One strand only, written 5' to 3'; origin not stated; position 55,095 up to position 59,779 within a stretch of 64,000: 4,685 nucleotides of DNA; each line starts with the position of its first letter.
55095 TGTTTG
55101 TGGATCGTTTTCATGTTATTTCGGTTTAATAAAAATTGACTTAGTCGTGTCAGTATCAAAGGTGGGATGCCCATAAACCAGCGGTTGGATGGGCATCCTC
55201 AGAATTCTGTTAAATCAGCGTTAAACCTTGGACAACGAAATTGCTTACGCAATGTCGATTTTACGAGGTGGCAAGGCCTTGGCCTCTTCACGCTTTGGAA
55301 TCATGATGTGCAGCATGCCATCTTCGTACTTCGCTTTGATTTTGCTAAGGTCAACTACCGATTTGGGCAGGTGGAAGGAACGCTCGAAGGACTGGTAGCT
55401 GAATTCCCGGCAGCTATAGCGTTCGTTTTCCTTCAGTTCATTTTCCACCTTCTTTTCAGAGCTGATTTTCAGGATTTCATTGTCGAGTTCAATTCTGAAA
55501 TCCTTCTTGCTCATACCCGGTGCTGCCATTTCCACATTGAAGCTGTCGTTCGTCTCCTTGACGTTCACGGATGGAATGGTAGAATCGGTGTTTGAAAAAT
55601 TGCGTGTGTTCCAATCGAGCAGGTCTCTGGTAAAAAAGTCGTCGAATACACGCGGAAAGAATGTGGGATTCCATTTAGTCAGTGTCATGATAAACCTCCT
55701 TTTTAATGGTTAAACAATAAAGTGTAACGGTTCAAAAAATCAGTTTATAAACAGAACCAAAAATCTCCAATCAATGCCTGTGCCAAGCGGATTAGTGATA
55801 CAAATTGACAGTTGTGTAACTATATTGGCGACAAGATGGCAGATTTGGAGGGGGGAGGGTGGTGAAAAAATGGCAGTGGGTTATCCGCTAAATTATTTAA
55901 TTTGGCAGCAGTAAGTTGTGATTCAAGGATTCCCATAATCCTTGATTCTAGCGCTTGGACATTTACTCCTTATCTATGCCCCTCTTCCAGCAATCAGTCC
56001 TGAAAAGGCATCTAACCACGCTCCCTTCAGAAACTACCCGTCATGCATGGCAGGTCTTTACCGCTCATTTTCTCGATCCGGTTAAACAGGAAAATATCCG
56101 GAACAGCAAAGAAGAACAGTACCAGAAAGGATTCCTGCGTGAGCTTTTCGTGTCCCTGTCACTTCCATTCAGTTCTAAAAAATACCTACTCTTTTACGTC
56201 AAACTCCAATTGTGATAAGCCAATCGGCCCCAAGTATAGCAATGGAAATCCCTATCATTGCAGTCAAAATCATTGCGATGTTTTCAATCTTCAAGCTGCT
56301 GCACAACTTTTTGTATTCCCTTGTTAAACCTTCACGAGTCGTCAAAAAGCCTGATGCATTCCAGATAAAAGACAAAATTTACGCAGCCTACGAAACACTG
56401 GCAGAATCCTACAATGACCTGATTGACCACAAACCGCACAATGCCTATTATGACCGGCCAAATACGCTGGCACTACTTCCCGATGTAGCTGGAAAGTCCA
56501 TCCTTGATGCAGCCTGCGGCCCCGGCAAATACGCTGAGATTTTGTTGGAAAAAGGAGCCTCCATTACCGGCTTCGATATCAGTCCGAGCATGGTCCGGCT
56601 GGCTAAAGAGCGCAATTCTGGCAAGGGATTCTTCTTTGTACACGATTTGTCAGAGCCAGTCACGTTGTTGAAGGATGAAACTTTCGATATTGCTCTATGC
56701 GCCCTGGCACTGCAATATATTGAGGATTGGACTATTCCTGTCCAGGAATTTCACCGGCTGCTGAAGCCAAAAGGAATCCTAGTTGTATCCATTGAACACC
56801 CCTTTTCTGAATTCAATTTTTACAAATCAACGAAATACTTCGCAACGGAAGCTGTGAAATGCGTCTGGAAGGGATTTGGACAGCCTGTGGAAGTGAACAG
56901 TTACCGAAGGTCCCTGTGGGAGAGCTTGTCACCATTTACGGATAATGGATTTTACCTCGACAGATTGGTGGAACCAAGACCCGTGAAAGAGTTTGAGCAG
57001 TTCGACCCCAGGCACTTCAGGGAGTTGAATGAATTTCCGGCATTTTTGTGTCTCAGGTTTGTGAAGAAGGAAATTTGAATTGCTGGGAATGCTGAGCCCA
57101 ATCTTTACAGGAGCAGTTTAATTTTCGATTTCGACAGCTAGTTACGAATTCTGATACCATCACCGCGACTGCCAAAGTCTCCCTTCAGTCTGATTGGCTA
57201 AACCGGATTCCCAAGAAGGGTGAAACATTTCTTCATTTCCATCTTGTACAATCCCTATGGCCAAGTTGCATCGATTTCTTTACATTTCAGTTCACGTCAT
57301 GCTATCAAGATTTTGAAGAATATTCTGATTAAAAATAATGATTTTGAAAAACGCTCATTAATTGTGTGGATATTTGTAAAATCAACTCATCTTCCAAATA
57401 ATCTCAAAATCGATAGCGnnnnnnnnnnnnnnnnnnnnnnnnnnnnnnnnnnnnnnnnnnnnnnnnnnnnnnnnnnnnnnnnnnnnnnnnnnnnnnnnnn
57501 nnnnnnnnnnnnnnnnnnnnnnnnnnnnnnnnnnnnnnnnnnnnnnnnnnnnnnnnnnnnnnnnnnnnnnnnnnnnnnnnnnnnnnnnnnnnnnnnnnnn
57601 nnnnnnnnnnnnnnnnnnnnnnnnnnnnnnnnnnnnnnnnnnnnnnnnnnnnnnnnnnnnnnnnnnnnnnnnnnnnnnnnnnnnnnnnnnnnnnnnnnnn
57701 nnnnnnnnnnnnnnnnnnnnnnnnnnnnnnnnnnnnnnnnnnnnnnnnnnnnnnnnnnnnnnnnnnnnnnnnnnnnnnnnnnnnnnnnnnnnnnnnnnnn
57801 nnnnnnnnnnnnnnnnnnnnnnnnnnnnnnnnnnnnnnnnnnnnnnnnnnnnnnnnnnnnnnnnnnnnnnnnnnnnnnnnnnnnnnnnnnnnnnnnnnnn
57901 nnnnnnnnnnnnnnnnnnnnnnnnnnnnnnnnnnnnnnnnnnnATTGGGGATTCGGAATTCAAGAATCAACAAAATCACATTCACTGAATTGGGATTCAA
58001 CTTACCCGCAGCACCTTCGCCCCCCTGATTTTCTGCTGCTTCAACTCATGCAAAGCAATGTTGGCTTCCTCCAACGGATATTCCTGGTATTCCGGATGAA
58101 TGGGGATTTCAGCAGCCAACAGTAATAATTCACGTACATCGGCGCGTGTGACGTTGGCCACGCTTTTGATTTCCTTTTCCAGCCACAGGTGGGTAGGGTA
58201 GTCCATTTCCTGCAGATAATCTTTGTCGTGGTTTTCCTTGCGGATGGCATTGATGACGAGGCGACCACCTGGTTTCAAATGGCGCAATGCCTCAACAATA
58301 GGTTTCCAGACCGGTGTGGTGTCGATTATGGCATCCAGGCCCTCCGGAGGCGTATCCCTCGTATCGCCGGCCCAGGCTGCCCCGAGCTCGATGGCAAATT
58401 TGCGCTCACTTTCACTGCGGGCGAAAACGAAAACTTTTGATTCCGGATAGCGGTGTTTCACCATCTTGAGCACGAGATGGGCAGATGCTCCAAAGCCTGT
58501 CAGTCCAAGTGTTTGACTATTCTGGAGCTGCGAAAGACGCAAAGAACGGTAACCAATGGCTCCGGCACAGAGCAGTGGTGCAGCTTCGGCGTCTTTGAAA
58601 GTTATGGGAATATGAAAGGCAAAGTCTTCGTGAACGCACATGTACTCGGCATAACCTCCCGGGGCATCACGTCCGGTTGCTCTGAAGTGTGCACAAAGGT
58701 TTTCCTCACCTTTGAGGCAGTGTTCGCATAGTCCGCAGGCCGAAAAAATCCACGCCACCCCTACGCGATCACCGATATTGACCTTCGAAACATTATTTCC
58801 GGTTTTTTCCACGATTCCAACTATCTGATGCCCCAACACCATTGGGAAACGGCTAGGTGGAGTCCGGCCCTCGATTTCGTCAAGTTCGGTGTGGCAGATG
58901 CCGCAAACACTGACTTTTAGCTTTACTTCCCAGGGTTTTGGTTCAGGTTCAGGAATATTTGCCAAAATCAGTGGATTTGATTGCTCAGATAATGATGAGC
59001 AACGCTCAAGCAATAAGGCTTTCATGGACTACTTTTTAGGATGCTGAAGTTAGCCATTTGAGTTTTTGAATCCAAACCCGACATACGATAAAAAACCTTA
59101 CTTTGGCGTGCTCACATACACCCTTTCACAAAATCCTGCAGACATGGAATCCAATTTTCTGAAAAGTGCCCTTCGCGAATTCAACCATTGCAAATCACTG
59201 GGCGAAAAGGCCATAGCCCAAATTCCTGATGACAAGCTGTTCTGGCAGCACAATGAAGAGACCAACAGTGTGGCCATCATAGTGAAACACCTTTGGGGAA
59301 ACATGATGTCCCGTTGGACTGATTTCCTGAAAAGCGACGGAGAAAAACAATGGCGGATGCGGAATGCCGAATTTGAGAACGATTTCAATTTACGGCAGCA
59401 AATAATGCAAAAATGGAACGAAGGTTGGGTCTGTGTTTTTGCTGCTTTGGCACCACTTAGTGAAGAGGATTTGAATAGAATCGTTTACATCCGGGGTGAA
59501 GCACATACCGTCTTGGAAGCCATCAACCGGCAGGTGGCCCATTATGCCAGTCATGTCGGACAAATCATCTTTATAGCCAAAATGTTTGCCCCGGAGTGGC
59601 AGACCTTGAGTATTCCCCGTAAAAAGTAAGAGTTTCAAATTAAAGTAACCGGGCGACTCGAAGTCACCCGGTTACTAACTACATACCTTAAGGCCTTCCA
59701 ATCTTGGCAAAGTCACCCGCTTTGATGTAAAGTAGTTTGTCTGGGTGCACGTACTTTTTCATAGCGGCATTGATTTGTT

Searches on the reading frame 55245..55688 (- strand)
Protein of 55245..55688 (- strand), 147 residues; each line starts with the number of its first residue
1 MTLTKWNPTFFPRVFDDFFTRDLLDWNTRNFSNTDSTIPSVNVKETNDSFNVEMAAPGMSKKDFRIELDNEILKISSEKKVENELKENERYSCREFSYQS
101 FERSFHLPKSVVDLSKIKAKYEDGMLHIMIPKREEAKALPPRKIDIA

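Call 39: search_protein_families(library=pfam, proteins=[window:55245-55688:-], max_evalue=0.00001)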
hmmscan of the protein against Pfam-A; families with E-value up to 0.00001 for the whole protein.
window:55245-55688:- (147 aa): 1 family
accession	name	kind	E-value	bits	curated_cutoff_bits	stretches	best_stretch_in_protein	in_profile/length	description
PF00011.27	HSP20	-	2.1e-22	79.5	20.8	1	43-146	2-101/102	Hsp20/alpha crystallin family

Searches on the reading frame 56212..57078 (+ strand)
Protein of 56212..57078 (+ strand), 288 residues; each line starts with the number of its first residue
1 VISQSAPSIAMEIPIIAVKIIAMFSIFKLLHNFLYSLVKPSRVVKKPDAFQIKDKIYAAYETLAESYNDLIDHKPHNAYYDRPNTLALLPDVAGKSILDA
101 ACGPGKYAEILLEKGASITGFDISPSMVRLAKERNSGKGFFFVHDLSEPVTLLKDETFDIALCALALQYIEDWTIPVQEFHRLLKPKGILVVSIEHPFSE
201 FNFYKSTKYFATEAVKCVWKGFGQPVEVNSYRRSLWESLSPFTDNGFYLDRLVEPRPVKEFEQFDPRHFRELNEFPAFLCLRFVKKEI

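Call 39: search_protein_families(library=pfam, proteins=[window:56212-57078:+], max_evalue=0.00001)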
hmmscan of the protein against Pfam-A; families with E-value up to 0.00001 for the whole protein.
window:56212-57078:+ (288 aa): 6 families
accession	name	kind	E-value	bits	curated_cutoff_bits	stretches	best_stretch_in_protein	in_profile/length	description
PF08241.18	Methyltransf_11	-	3.4e-20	72.9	21.2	1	98-192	1-95/95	Methyltransferase domain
PF13649.12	Methyltransf_25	-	2.5e-17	63.8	27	1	97-188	1-97/97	Methyltransferase domain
PF13847.12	Methyltransf_31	-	6.4e-16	58.8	27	1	93-193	3-110/145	Methyltransferase domain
PF08242.18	Methyltransf_12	-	8e-15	55.8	30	1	98-190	1-98/98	Methyltransferase domain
PF13489.12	Methyltransf_23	-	2e-14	54.1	27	1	84-193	12-117/164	Methyltransferase domain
PF01209.24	Ubie_methyltran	-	2.7e-11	43.7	20.1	1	52-204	12-162/233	ubiE/COQ5 methyltransferase family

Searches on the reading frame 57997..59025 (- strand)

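Call 39: search_protein_families(library=pfam, proteins=[window:57997-59025:-], max_evalue=0.00001)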
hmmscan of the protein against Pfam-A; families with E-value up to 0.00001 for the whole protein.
window:57997-59025:- (342 aa): 2 families
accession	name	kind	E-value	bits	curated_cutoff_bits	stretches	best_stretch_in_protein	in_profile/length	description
PF08240.17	ADH_N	-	7.9e-28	97.2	23.5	1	31-140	2-103/104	Alcohol dehydrogenase GroES-like domain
PF00107.32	ADH_zinc_N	-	8.5e-07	29.4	31.8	1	197-302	16-125/129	Zinc-binding dehydrogenase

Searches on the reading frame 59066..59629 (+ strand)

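Call 65: search_protein_families(library=pfam, proteins=[window:59066-59629:+], max_evalue=0.00001)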
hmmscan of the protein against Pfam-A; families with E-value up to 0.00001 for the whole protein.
window:59066-59629:+ (187 aa): 2 families
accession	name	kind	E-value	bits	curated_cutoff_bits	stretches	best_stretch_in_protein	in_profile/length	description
PF07609.16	DUF1572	-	2.7e-68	229.3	23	1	28-186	3-162/163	Protein of unknown function (DUF1572)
PF12867.12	DinB_2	-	1.1e-09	39.2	24.8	1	47-167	10-128/128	DinB superfamily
